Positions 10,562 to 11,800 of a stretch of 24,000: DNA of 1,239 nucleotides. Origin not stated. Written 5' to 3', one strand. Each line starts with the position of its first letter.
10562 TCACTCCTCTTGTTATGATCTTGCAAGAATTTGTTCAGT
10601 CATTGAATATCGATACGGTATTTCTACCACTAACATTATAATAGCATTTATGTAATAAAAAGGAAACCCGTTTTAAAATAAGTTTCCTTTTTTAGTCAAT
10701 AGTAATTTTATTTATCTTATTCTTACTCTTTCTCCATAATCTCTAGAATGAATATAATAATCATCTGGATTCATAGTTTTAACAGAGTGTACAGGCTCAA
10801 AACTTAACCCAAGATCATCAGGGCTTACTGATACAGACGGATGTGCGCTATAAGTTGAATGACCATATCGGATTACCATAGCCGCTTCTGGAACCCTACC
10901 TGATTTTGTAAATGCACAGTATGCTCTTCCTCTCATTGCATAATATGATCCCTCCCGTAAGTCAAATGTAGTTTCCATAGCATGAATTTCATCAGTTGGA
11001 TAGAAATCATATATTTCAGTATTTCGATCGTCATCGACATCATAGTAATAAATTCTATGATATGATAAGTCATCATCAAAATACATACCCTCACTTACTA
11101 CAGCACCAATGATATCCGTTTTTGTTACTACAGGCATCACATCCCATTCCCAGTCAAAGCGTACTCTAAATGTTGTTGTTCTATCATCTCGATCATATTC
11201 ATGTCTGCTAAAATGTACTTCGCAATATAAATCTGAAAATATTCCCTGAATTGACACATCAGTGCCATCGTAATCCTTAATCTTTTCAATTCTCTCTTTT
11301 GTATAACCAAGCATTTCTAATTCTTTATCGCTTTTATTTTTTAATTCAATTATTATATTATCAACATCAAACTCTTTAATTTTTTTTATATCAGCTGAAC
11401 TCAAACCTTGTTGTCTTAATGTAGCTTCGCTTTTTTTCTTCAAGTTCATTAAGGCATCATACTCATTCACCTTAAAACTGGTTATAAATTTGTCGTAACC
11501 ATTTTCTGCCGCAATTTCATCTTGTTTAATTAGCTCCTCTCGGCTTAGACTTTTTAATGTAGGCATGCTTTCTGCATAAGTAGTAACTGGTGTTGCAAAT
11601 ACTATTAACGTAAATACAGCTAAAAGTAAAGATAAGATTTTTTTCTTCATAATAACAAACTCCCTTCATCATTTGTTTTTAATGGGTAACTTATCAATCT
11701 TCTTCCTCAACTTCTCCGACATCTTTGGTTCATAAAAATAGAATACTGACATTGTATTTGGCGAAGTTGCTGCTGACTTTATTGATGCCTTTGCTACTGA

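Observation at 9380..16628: Fragmented agr-type quorum-sensing locus: agrA-agrC followed by three separately promoted units (agrD2 operon, agrD1 operon, agrB)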

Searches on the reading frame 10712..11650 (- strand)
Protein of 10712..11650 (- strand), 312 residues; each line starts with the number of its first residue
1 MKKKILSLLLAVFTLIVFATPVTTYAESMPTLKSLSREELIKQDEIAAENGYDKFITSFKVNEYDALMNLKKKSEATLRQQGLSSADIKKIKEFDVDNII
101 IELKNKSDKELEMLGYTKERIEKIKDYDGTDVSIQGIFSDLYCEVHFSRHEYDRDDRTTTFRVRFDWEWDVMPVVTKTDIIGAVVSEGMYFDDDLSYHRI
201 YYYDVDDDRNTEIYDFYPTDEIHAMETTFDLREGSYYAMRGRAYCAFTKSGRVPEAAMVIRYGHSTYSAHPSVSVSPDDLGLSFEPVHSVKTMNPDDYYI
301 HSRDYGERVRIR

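Call 3: search_protein_families(library=pfam, max_evalue=1, proteins=[window:10712-11650:-])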
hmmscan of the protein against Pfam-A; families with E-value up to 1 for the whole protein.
window:10712-11650:- (312 aa): 2 families
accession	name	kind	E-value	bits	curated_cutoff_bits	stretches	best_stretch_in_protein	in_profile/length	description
PF23254.1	KH_PARP14_8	-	0.044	14.1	27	1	53-80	8-35/66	PARP14-like, eighth type I KH domain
PF01451.26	LMWPc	-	0.18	12.4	23.2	1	39-120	53-135/144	Low molecular weight phosphotyrosine protein phosphatase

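Call 4: search_protein_families(library=ncbifam, max_evalue=1, proteins=[window:10712-11650:-])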
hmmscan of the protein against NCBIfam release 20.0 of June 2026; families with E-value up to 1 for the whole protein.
window:10712-11650:- (312 aa): 2 families
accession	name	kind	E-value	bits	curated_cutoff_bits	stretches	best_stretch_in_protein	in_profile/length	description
NF053819.1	EF0750_LPXTG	subfamily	0.16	12.5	47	1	1-28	1-28/105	EF2685/EF0750 family sortase-dependent surface protein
NF002174.0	PRK01022.1-1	equivalog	0.2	12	222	0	42-93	31-82/162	hypothetical protein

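Call 8: find_encoding_contigs(protein=window:10712-11650:-, flank=10000, max_places=6)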
Protein window:10712-11650:- (312 aa): 1 contig read that carries it; 1 place shown.
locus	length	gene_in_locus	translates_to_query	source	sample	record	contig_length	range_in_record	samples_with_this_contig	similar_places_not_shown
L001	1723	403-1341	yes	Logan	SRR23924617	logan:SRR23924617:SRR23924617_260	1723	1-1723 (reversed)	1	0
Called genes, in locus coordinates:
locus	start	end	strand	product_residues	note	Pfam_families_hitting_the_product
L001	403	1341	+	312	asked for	-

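Call 9: find_homologous_proteins(query=window:10712-11650:-, max_evalue=0.001)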
Query window:10712-11650:- (312 aa): 6 proteins with E <= 0.001 among 1739 candidates.
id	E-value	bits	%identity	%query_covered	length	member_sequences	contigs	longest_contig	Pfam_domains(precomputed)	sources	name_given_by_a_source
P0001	1.7e-205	699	100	100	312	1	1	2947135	-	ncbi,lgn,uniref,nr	ncbi:hypothetical protein [Tissierella sp. Yu-01]|uniref:hypothetical protein n=1 Tax=Tissierella sp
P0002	1.2e-151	522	76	100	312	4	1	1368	-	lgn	-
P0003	3.3e-82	294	46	100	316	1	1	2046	-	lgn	-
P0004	7.0e-81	290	47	100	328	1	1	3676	-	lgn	-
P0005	2.3e-47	180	70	42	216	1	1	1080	-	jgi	-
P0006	6.5e-15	73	35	46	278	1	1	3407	-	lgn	-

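Call 10: find_encoding_contigs(protein=P0004, flank=10000)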
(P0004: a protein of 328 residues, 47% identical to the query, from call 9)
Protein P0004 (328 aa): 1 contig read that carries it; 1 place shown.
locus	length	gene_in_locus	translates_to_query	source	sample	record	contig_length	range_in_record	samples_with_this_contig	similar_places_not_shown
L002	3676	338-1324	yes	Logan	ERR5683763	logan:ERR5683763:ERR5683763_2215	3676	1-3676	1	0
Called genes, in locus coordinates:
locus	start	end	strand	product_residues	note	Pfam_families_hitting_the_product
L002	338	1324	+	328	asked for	-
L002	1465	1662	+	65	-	-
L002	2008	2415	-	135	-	PF02371:Transposase_20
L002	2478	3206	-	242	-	PF01548:DEDD_Tnp_IS110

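Call 11: find_encoding_contigs(protein=P0006, flank=10000)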
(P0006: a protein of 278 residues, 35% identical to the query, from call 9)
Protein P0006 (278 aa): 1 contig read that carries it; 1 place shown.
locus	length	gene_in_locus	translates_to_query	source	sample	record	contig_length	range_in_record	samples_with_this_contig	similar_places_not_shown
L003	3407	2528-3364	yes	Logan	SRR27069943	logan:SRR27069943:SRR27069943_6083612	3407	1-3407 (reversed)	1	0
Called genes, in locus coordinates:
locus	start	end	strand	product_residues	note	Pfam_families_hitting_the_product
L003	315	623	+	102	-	PF13384:HTH_23, PF25787:HTH_SB (faint), PF06056:Terminase_5 (faint), PF08281:Sigma70_r4_2 (weak), PF13518:HTH_28 (weak)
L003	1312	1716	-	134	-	-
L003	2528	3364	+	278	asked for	-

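Call 12: find_encoding_contigs(protein=P0003, flank=10000)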
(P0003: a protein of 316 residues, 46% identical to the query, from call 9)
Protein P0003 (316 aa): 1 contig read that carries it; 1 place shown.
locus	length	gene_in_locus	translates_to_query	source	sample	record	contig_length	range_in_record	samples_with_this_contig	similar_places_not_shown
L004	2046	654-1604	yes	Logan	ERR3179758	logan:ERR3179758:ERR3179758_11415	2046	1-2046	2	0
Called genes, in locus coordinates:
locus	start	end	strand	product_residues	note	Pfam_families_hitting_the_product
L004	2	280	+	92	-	?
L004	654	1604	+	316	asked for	-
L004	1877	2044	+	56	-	?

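Call 48: predict_structure(alignment_id=A2)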
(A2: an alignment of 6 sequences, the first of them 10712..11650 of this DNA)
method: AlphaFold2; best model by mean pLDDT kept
length: 312 residues; sequences in the alignment: 6
mean_pLDDT: 62.1   pTM: 0.63
mean pLDDT of the five models: 62.1, 60.6, 57.6, 57.4, 56.8
residues with pLDDT >= 90: 15; 70-90: 133; 50-70: 53; < 50: 111
segments of 3 or more residues with pLDDT < 50: 1-4, 6-8, 10-33, 178-188, 218-233, 252-257, 262-265, 267-273, 279-312
pLDDT, mean of each block of 10 residues (from residue 1): 47 34 29 62 81 74 79 80 72 87 90 80 91 85 76 72 77 60 49 72 61 51 38 57 73 49 47 50 44 37 27 26
secondary structure, 60 per line:
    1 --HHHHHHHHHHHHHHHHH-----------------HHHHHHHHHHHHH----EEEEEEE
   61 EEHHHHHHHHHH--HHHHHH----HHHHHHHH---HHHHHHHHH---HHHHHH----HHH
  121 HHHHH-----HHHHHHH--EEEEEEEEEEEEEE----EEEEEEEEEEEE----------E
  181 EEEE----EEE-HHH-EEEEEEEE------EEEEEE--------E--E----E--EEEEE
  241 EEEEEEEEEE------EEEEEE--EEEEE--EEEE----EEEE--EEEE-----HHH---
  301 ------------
elements in order: H3-19 H37-49 E54-62 H63-72 H75-80 H85-92 H96-104 H108-113 H118-125 H131-137 E140-153 E158-169 E180-184 E189-191 E197-204 E211-216 E236-250 E257-262 E265-269 E272-275 E280-283 E286-289

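Call 56: fold_search(model_id=the predicted structure, library=pdb)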
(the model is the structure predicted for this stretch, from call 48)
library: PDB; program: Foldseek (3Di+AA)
matches with E <= 10: 624; with E <= 0.001: 0
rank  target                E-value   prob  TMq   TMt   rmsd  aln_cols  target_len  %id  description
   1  1xvs_A                1.6e-03  0.75  0.14  0.27  19.2       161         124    5  Crystal structure of apaG Protein from Vibrio cholerae (released 2004-12-14)
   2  6zlx                  1.9e-03  0.54  0.15  0.18  18.7       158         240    7  The structure of the ClpX-associated factor PDIP38 (released 2021-07-14)
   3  9rsm_A                4.8e-03  0.69  0.19  0.22  20.4       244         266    6  NetF 9mer pre-pore structure on 2N2 nanodiscs. (released 2026-02-18)
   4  5hdw                  4.8e-03  0.47  0.13  0.26  19.4       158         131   11  ApaG Domain of FBxo3 (released 2016-04-06)
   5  1tza_A                5.1e-03  0.54  0.14  0.27  19.4       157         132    5  X-ray structure of Northeast Structural Genomics Consortium target SoR45 (released 2004-07-27)
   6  1t5r_F                5.4e-03  0.28  0.13  0.14  20.1       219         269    8  STRUCTURE OF THE PANTON-VALENTINE LEUCOCIDIN S COMPONENT FROM STAPHYLOCOCCUS AUREUS (released 2004-08-24)
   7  2f1e_MODEL_1_A        6.3e-03  0.54  0.14  0.29  18.8       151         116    9  Solution structure of ApaG protein (released 2006-10-24)
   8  1uun_A                7.1e-03  0.38  0.18  0.26  24.4       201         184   10  Main porin from Mycobacterium smegmatis (MspA) (released 2004-02-26)
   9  1tza_B                7.1e-03  0.33  0.13  0.25  19.2       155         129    8  X-ray structure of Northeast Structural Genomics Consortium target SoR45 (released 2004-07-27)
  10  2qk7_B                7.9e-03  0.41  0.18  0.19  18.8       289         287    4  A covalent S-F heterodimer of staphylococcal gamma-hemolysin (released 2008-02-19)
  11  4p1y_E                8.3e-03  0.85  0.23  0.26  14.7       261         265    4  Crystal structure of staphylococcal gamma-hemolysin prepore (released 2014-10-01)
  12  2ygt                  8.3e-03  0.28  0.16  0.18  21.4       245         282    6  Clostridium perfringens delta-toxin (released 2012-05-16)
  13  1xq4_A                8.8e-03  0.63  0.16  0.34  18.8       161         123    7  Crystal Structure of the Putative ApaA Protein from Bordetella pertussis, Northeast Structural Genomics Target BeR40 (released 2004-11-09)
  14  1t5r_G                9.8e-03  0.23  0.13  0.14  20.1       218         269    9  STRUCTURE OF THE PANTON-VALENTINE LEUCOCIDIN S COMPONENT FROM STAPHYLOCOCCUS AUREUS (released 2004-08-24)
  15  1t5r_B                9.8e-03  0.16  0.12  0.13  20.9       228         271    9  STRUCTURE OF THE PANTON-VALENTINE LEUCOCIDIN S COMPONENT FROM STAPHYLOCOCCUS AUREUS (released 2004-08-24)
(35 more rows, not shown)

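Call 66: search_protein_representatives(alignment_id=A2)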
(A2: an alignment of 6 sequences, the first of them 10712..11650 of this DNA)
Query: 6 sequences, 315 profile positions. Proteins with E-value up to 0.001 (for the whole library): 895; up to 1e-10: 617; up to 1e-30: 74. The best 150 are listed.
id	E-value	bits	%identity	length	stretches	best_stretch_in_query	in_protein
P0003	2.0e-159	546.4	-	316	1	1-315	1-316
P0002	3.5e-159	545.6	-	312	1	1-315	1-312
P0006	1.5e-94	333.3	-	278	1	1-310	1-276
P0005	1.1e-68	248.3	-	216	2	16-180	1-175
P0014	1.8e-50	188.5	-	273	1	58-287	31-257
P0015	4.3e-49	183.9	-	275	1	57-291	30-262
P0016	7.1e-49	183.2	-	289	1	61-295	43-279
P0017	7.3e-47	176.6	-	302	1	59-299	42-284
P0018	4.3e-45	170.8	-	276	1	52-270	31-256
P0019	4.5e-44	167.4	-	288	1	61-298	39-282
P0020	1.1e-43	166.2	-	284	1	56-295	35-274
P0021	1.3e-43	166.0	-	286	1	48-297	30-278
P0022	1.4e-43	165.8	-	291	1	51-294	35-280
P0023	1.9e-43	165.4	-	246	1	67-296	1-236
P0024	2.1e-43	165.3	-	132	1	100-229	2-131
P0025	7.5e-43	163.4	-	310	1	3-304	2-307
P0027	3.9e-42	161.1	-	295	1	2-302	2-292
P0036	3.8e-40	154.6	-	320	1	1-288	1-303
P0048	9.6e-36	140.1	-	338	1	3-293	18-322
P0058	2.0e-34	135.8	-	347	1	46-292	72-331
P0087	2.8e-30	122.1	-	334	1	6-303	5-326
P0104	3.0e-28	115.5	-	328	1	4-295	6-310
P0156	1.1e-24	103.8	-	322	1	62-288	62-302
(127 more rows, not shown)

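Call 68: search_protein_families(library=pfam, max_evalue=0.01, proteins=[P0014, P0016, P0017, P0025, P0036, P0048, P0058, P0087, P0104, P0156])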
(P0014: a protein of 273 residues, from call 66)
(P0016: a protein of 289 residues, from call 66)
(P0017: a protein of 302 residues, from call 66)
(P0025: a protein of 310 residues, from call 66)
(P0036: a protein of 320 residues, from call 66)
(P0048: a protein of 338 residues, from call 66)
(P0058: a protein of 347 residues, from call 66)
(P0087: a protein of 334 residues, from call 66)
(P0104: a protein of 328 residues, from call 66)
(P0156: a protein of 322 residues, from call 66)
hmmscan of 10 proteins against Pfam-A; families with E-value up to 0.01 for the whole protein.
P0014 (273 aa): 0 families

P0016 (289 aa): 0 families

P0017 (302 aa): 0 families

P0025 (310 aa): 0 families

P0036 (320 aa): 0 families

P0048 (338 aa): 1 family
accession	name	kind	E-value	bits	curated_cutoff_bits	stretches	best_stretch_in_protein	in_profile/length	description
PF12188.13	STAT2_C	-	0.0051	17.1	27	0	78-98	2-22/56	Signal transducer and activator of transcription 2 C terminal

P0058 (347 aa): 1 family
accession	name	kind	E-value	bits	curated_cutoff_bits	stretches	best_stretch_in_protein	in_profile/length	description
PF24625.1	DUF7626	-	0.003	17.7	27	0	140-153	11-24/55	Domain of unknown function (DUF7626)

P0087 (334 aa): 1 family
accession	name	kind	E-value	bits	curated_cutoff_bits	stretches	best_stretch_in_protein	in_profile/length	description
PF02787.25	CPSase_L_D3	-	0.0019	18.6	26.6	0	114-142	51-79/80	Carbamoyl-phosphate synthetase large chain, oligomerisation domain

P0104 (328 aa): 0 families

P0156 (322 aa): 0 families

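Call 73: list_cluster_members(proteins=[P0014, P0015, P0016, P0017, P0025, P0027, P0036, P0048, P0058, P0087])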
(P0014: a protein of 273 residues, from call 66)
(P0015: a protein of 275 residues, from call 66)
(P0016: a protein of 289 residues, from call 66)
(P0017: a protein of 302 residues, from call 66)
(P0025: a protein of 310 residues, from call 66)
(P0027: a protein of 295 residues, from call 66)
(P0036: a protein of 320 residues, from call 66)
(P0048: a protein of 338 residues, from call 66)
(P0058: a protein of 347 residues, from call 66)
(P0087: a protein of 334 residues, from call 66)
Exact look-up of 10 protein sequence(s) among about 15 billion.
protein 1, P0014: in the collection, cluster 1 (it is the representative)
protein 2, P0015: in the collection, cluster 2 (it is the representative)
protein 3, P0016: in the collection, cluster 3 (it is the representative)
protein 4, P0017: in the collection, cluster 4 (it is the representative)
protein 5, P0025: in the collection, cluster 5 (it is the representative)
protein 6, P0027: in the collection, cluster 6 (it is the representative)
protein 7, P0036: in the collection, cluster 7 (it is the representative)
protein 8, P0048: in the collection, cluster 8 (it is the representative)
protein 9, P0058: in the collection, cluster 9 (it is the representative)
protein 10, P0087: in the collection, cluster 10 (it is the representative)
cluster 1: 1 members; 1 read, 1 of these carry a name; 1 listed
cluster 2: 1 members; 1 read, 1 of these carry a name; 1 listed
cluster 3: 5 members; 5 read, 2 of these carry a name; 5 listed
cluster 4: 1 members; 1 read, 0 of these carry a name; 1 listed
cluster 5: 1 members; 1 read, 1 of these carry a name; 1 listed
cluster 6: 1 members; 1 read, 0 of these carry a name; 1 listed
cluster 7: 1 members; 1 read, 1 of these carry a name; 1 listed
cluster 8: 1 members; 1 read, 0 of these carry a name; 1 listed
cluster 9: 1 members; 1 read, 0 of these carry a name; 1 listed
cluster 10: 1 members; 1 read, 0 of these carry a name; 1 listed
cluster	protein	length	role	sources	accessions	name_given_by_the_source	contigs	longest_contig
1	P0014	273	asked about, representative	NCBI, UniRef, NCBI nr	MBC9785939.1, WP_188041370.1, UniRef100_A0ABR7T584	hypothetical protein H1S01_15750 [Heliobacterium chlorum] | Uncharacterized protein n=1 Tax=Heliobacterium chlorum TaxID=2698 RepID=A0ABR7T584_HELCL | hypothetical protein [Heliobacterium chlorum]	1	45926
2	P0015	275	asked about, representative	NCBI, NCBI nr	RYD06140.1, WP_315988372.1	hypothetical protein N752_05690 [Desulforamulus aquiferis] | hypothetical protein [Desulforamulus aquiferis]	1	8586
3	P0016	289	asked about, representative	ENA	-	-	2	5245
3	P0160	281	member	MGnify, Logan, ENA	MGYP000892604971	FL=1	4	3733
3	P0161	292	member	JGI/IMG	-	hypothetical protein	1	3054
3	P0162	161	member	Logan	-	-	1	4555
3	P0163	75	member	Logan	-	-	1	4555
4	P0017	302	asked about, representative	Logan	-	-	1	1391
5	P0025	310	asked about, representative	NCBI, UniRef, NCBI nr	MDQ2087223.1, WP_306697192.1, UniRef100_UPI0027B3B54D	hypothetical protein RBH29_12375 [Herbivorax sp. ANBcel31] | hypothetical protein n=1 Tax=Herbivorax sp. ANBcel31 TaxID=3069754 RepID=UPI0027B3B54D | hypothetical protein [Herbivorax sp. ANBcel31]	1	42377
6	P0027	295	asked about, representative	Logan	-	-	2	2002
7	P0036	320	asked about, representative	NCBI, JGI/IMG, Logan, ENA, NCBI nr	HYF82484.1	MAG TPA: hypothetical protein VEB00_05595 [Clostridia bacterium] | hypothetical protein [Clostridia bacterium]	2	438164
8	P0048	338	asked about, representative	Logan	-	-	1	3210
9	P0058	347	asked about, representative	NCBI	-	-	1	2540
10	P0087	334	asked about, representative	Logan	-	-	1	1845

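Call 74: find_encoding_contigs(protein=P0014, flank=6000, max_places=2)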
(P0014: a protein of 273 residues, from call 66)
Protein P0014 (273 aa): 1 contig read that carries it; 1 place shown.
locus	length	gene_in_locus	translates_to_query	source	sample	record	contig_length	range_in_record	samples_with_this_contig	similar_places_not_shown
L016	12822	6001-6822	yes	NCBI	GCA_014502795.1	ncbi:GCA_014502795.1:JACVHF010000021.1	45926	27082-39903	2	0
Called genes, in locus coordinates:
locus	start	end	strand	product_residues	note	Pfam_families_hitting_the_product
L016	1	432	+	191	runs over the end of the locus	-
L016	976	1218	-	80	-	-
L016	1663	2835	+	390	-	PF14659:Phage_int_SAM_3, PF00589:Phage_integrase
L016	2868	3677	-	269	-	-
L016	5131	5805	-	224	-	-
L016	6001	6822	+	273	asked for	-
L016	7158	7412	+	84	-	PF01192:RNA_pol_Rpb6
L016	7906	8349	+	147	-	-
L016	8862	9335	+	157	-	-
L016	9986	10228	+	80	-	-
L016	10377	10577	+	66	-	-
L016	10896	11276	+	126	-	-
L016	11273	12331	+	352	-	PF02195:ParB_N, PF17762:HTH_ParB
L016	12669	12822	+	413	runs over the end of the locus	-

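Call 75: find_encoding_contigs(protein=P0025, flank=6000, max_places=2)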
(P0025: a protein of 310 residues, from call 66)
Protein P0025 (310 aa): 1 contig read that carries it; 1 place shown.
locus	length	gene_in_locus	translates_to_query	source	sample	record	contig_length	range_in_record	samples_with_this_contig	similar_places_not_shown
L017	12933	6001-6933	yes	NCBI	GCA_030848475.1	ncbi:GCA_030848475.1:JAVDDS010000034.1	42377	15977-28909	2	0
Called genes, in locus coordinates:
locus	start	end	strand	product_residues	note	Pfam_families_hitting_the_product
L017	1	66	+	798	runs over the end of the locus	PF00759:Glyco_hydro_9, PF00942:CBM_3, PF00404:Dockerin_1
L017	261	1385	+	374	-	PF00248:Aldo_ket_red, PF13183:Fer4_8, PF13187:Fer4_9, PF13534:Fer4_17 (weak)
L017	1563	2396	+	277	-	PF02578:Cu-oxidase_4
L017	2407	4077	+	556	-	PF00496:SBP_bac_5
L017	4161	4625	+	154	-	PF01252:Peptidase_A8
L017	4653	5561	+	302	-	PF01479:S4, PF00849:PseudoU_synth_2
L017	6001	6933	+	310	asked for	-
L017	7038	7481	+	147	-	-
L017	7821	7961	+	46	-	PF13165:SCIFF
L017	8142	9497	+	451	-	PF04055:Radical_SAM, PF13353:Fer4_12, PF13186:SPASM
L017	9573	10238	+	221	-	PF01966:HD (weak)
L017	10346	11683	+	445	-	PF22599:SecDF_P1_head, PF02355:SecD_SecF_C, PF03176:MMPL (weak)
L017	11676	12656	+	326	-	PF02355:SecD_SecF_C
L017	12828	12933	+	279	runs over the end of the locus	PF02548:Pantoate_transf, PF13714:PEP_mutase (weak)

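Call 76: find_encoding_contigs(protein=P0036, flank=6000, max_places=2)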
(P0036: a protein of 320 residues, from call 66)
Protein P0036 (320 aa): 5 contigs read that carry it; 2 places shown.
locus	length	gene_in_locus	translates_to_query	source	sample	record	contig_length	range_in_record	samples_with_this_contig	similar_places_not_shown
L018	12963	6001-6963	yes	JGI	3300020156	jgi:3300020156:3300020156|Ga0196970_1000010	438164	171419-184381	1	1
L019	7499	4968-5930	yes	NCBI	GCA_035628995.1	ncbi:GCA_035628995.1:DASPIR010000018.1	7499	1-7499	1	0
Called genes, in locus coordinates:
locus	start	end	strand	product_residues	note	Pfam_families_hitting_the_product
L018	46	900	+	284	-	PF01063:Aminotran_4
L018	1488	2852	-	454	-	PF00291:PALP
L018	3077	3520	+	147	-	PF07486:Hydrolase_2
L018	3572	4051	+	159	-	-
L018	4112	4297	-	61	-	-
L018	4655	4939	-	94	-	-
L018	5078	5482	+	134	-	PF18812:PBECR3, PF18810:PBECR2 (weak)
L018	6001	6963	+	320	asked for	-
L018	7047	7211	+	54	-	-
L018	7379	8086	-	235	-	PF08713:DNA_alkylation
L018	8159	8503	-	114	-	PF00583:Acetyltransf_1, PF13302:Acetyltransf_3, PF12746:GNAT_acetyltran (weak)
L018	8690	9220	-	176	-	PF04229:GrpB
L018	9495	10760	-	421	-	PF07690:MFS_1, PF12832:MFS_1_like, PF07690:MFS_1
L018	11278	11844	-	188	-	-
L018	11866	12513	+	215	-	PF02452:PemK_toxin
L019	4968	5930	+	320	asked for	-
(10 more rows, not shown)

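Call 83: search_solved_structures(query=A5, max_evalue=1)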
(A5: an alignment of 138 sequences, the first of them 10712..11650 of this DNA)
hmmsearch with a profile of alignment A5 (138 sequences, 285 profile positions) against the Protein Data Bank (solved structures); distinct sequences matched with E-value up to 1: 11.
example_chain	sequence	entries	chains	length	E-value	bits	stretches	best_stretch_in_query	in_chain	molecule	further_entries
7muc_AG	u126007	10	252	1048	4.5e-10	42.7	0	48-92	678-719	IcmE protein | IcmE (DotG)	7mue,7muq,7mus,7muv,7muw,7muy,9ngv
9ngw_A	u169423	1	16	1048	4.5e-10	42.7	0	48-92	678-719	IcmE (DotG)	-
5hm5_A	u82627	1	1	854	0.00022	24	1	41-102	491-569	Topoisomerase V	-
8df7_A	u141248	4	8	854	0.004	19.9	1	41-102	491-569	Topoisomerase V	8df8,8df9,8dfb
4gfj_A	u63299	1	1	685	0.0069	19.1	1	41-101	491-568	Topoisomerase V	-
2e52_A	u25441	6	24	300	0.018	17.7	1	70-124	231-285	Type II restriction enzyme HindIII | Type-2 restriction enzyme HindIII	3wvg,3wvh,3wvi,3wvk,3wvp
3a4k_A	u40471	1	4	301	0.018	17.7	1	70-124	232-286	Type-2 restriction enzyme HindIII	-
8wt4_A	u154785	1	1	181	0.18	14.4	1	1-27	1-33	Uncharacterized protein YoeB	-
7t4q_G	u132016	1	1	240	0.41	13.3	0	1-27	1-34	Fab 2C12 light chain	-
3sob_H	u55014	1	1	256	0.66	12.6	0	1-25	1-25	antibody heavy chain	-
5cwb_A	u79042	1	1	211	0.9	12.1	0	41-65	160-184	Designed helical repeat protein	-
